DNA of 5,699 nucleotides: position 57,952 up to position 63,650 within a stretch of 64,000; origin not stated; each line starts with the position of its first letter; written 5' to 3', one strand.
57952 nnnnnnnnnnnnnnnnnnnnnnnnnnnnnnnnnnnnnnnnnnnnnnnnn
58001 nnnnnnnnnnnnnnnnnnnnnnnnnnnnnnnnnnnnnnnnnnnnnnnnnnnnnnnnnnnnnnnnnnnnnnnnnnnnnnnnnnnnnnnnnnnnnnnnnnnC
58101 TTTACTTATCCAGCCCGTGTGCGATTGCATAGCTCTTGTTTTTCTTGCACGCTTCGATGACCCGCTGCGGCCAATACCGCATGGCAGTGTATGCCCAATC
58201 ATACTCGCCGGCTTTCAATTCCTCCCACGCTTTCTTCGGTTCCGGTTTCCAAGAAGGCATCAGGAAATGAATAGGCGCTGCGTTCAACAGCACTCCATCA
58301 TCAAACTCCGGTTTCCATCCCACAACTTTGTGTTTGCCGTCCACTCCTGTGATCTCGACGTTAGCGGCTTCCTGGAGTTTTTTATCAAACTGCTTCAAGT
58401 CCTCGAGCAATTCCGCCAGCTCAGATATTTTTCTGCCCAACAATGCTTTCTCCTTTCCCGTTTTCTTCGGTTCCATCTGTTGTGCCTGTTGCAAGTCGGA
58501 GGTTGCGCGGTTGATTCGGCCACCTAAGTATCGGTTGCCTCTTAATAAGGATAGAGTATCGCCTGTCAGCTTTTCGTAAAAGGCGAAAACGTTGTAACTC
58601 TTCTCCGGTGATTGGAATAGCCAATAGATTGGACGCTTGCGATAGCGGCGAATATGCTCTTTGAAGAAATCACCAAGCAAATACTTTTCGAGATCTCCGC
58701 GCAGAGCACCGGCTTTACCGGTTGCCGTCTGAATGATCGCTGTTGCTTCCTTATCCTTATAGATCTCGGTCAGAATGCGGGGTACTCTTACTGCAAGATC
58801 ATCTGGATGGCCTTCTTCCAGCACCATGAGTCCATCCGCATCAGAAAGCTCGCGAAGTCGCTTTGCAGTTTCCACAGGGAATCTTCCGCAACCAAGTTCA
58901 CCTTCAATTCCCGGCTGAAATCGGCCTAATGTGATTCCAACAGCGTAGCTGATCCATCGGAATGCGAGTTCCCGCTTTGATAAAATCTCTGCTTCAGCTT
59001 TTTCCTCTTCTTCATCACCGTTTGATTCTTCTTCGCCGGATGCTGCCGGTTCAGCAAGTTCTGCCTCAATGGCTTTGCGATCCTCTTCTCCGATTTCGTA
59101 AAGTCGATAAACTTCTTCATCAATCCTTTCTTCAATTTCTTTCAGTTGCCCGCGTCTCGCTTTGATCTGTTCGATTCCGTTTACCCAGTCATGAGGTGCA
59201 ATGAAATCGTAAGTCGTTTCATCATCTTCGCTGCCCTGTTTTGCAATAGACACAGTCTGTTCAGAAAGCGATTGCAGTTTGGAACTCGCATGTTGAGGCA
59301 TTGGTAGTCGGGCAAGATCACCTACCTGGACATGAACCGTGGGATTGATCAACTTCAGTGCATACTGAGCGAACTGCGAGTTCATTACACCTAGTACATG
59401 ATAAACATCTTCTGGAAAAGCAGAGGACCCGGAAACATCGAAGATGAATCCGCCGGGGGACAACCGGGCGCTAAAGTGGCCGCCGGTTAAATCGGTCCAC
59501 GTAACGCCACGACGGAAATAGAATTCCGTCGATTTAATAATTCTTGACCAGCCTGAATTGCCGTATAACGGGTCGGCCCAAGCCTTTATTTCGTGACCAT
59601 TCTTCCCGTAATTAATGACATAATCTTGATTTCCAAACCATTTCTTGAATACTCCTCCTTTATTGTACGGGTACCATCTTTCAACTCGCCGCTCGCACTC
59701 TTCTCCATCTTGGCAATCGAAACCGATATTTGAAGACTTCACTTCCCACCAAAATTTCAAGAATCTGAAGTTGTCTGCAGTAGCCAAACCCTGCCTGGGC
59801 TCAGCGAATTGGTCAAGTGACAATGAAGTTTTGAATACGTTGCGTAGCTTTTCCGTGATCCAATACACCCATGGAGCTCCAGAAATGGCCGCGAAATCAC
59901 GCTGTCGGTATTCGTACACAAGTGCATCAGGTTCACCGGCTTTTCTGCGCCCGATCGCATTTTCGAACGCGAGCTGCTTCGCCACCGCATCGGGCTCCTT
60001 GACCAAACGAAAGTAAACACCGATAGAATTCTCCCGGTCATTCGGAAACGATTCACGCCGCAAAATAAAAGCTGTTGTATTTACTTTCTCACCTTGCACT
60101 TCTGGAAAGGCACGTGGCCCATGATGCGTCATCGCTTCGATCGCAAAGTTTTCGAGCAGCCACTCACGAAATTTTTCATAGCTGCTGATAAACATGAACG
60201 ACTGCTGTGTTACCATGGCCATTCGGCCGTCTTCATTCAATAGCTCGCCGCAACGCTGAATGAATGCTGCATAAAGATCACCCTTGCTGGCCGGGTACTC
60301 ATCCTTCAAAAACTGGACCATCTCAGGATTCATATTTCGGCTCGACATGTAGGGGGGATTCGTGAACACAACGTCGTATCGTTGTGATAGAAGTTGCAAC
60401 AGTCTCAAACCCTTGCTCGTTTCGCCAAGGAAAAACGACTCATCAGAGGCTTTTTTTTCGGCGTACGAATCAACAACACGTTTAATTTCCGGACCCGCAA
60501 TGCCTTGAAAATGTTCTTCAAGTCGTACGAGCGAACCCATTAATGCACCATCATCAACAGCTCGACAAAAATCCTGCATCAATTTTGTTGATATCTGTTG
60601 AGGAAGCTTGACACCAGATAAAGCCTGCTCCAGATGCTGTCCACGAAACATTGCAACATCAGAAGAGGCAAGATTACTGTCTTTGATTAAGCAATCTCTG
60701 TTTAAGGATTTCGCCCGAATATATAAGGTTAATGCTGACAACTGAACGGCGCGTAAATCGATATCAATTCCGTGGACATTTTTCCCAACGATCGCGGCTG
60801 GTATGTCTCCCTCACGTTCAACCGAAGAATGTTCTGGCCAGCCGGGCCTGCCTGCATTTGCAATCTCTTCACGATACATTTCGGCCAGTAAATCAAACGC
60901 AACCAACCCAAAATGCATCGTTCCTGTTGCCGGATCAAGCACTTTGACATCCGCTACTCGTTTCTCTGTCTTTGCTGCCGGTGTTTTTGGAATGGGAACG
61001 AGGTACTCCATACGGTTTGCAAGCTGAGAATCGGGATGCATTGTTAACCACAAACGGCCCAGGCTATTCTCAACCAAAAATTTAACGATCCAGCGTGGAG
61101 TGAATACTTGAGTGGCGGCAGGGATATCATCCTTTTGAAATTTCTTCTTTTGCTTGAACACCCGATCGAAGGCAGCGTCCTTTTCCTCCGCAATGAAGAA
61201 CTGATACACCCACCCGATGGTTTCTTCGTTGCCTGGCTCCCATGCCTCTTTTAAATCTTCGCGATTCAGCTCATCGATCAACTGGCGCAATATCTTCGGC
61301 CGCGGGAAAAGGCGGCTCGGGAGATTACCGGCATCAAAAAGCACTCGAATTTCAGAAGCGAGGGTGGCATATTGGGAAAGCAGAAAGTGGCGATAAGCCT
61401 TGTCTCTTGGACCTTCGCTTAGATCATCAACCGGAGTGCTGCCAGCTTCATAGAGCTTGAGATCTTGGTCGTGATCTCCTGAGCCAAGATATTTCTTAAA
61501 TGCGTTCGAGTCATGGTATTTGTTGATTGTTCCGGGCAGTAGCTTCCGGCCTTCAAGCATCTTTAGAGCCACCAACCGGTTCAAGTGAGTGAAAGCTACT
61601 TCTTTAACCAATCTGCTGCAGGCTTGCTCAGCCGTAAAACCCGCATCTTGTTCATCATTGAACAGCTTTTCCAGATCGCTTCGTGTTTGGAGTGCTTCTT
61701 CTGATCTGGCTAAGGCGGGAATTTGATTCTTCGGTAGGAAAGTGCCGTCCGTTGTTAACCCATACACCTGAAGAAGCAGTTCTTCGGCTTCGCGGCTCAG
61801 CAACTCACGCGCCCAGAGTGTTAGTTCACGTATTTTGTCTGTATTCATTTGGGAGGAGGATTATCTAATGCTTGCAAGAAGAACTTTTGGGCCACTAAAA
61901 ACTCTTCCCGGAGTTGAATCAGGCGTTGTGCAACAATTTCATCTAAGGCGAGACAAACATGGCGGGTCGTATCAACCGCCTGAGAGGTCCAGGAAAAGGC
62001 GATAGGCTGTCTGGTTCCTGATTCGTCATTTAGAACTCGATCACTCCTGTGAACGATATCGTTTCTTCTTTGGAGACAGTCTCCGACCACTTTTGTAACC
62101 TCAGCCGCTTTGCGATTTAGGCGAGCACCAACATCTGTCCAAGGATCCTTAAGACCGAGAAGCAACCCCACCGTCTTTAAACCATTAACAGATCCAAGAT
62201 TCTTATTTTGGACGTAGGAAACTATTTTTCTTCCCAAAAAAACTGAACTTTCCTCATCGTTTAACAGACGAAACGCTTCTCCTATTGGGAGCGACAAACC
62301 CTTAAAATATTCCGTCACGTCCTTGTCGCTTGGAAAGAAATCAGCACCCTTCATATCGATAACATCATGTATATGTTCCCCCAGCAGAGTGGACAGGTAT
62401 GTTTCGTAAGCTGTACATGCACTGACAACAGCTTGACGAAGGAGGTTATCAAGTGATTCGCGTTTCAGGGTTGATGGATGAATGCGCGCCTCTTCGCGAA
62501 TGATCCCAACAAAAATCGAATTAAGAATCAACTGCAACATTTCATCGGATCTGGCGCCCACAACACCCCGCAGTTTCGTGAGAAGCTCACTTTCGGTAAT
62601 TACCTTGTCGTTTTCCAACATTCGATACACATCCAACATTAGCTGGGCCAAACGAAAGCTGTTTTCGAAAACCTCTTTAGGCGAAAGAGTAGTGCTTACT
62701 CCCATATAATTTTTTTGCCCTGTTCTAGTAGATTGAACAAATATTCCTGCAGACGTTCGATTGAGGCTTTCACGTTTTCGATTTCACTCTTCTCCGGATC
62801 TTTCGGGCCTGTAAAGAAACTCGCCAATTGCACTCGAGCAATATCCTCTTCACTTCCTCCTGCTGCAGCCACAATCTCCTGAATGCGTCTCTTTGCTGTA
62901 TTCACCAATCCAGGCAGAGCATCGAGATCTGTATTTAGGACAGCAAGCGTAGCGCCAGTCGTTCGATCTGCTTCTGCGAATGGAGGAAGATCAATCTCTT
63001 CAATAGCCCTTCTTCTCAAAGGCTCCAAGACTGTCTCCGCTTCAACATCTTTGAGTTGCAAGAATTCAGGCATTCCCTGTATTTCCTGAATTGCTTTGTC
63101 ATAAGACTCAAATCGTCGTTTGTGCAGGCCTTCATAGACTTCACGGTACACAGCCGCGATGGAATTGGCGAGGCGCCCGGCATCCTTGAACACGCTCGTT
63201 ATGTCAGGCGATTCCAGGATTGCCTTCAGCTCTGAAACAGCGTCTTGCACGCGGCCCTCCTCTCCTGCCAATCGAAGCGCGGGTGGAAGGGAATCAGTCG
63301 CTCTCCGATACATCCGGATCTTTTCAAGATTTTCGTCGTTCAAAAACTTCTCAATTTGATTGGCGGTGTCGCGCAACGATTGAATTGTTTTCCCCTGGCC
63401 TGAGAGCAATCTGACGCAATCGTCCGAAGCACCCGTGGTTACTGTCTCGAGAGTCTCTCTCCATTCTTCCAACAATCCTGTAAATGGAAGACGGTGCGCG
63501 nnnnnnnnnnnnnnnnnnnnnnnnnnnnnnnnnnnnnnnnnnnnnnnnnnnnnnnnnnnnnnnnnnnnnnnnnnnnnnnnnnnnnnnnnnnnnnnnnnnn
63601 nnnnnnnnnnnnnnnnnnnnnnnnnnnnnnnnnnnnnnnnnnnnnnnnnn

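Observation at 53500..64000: Type-1 BREX cluster (brxC, pglX, pglZ, brxL) with an extra gene inserted between brxC and pglX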

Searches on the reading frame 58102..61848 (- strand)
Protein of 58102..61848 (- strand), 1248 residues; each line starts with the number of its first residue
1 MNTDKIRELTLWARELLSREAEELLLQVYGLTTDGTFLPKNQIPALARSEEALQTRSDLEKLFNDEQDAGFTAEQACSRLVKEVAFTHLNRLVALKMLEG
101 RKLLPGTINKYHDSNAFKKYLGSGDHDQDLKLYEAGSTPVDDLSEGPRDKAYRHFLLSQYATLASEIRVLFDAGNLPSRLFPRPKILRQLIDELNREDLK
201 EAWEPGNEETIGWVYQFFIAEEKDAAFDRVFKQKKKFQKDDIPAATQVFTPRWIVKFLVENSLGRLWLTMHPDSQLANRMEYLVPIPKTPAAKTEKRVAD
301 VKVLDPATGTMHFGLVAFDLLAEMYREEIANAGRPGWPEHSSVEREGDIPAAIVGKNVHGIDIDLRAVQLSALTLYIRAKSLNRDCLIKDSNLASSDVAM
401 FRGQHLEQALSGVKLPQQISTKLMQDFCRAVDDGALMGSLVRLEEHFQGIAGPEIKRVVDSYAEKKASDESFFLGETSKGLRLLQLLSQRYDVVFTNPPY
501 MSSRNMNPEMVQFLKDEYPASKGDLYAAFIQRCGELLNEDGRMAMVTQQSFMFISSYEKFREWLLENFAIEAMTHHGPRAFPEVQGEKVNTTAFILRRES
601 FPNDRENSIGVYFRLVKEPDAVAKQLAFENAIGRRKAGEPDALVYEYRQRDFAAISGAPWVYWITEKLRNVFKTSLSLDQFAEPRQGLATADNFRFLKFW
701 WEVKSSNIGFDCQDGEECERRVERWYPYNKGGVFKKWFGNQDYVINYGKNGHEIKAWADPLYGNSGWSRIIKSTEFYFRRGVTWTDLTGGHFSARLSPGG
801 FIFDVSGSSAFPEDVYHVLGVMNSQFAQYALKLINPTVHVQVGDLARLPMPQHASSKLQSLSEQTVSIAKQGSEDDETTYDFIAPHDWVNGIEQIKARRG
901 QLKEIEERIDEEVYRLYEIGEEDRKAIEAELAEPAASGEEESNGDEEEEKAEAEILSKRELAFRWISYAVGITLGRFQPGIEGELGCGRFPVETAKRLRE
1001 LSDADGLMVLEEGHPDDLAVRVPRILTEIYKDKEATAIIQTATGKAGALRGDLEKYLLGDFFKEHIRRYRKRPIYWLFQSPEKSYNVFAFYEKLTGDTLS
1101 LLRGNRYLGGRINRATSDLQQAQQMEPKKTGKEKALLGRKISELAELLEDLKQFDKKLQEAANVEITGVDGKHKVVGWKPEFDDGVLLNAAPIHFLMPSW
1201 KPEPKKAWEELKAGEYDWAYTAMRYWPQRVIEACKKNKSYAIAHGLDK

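Call 6: search_protein_families(library=pfam, proteins=[window:58102-61848:-], max_evalue=0.1)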
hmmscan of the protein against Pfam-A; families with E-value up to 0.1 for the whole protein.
window:58102-61848:- (1248 aa): 4 families
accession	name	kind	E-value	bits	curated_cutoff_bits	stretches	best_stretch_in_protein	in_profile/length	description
PF07669.17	Eco57I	-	4e-25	89.3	25.3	1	356-576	1-165/171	Eco57I restriction-modification methylase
PF02384.22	N6_Mtase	-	8.7e-09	35.6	20.4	1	487-600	122-234/311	N-6 DNA Methylase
PF20473.4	MmeI_Mtase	-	0.00012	21.8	27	1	293-385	13-92/259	MmeI, DNA-methyltransferase domain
PF01170.24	UPF0020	-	0.012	15.7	22.3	0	484-560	115-179/197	RMKL-like, methyltransferase domain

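Call 7: search_protein_families(library=padloc, proteins=[window:58102-61848:-], max_evalue=0.1)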
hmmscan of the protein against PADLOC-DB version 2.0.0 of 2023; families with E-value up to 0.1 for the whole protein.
window:58102-61848:- (1248 aa): 65 families (the best 25 are shown)
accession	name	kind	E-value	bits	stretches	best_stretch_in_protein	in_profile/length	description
PDLC02521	PglX|PglXI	-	5.7e-229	761.1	1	1-1167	1-1149/1174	PglX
PDLC03600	REase_MTase_IIG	-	1e-209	697.3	1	1-1167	1-1173/1205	Type IIG restriction enzyme-methyltransferase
PDLC02527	PglX|PglXI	-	5.9e-178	592.1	2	467-1247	533-1288/1332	PglX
PDLC02523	PglX|PglXI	-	8.6e-139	462.5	4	477-866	547-921/1428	PglX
PDLC02524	PglX|PglXI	-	1.7e-135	451.2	1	190-890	1-681/722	PglX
PDLC02641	DrmMI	-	6.8e-122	406.4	1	1-1167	1-1139/1161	DrmMI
PDLC02525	PglX|PglXI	-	1.5e-109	365.4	1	51-635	41-597/607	PglX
PDLC02516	PglX|PglXI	-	1.4e-95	319.2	1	643-1167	25-563/593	PglX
PDLC02522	PglX|PglXI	-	3e-88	294.9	2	299-901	422-990/1218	PglX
PDLC02519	PglX|PglXI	-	1.5e-87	292.5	2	459-852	453-836/1241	PglX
PDLC02517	PglX|PglXI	-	4.8e-85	284.4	2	486-883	10-389/707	PglX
PDLC02532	PglX|PglXI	-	2e-78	262.3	1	611-1247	3-622/682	PglX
PDLC02518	PglX|PglXI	-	1.3e-71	239.8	3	464-886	486-884/1412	PglX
PDLC02528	PglX|PglXI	-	1.8e-70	235.9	2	207-712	176-673/1125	PglX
PDLC02526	PglX|PglXI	-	3.1e-68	228.8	2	56-391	56-383/640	PglX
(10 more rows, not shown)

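Call 8: search_protein_families(library=ncbifam, proteins=[window:58102-61848:-], max_evalue=0.1)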
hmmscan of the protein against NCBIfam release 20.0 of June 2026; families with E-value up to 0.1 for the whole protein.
window:58102-61848:- (1248 aa): 9 families
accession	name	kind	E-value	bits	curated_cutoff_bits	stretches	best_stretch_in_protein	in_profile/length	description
NF033452.1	BREX_1_MTaseX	exception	2.8e-264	880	500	1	6-1194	1-1208/1210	BREX-1 system adenine-specific DNA-methyltransferase PglX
NF033455.1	BREX_6_MTaseX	exception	2.5e-161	538.8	900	4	479-885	542-935/1319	BREX-6 system adenine-specific DNA-methyltransferase PglX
NF033454.1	BREX_5_MTaseX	exception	5.9e-77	259.4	900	3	464-886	477-875/1404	BREX-5 system adenine-specific DNA-methyltransferase PglX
TIGR02987.1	met_A_Alw26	exception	1.8e-07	30.3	353.5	1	810-871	412-474/523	Alw26I/Eco31I/Esp3I family type II restriction adenine-specific DNA-methyltransferase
NF047738.1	antiphage_MADS2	equivalog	2.8e-06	25.9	720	1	491-600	443-568/654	methylation-associated defense system DNA methyltransferase MAD2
NF033451.1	BREX_2_MTaseX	equivalog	3.2e-06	25.2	400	1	480-552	347-426/1185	BREX-2 system adenine-specific DNA-methyltransferase PglX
TIGR03534.1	RF_mod_PrmC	equivalog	0.028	13.9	199.1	0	487-513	153-179/253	peptide chain release factor N(5)-glutamine methyltransferase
TIGR00536.1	hemK_fam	subfamily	0.04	13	115.5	0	485-509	177-201/286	HemK family protein methyltransferase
NF008572.0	PRK11524.1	equivalog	0.087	11.9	292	0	472-552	17-91/294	adenine-specific DNA-methyltransferase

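Call 50: find_encoding_contigs(protein=window:58102-61848:-, flank=10000, max_places=2)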
Protein window:58102-61848:- (1248 aa): no gene with exactly this product is on record in the collection.

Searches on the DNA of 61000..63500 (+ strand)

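Call 10: search_dna_similar(query=window:61000-63500:+, collection=ecoli_genomes, mode=near)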
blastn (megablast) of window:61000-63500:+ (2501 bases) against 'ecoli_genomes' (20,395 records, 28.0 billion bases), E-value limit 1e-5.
No match.
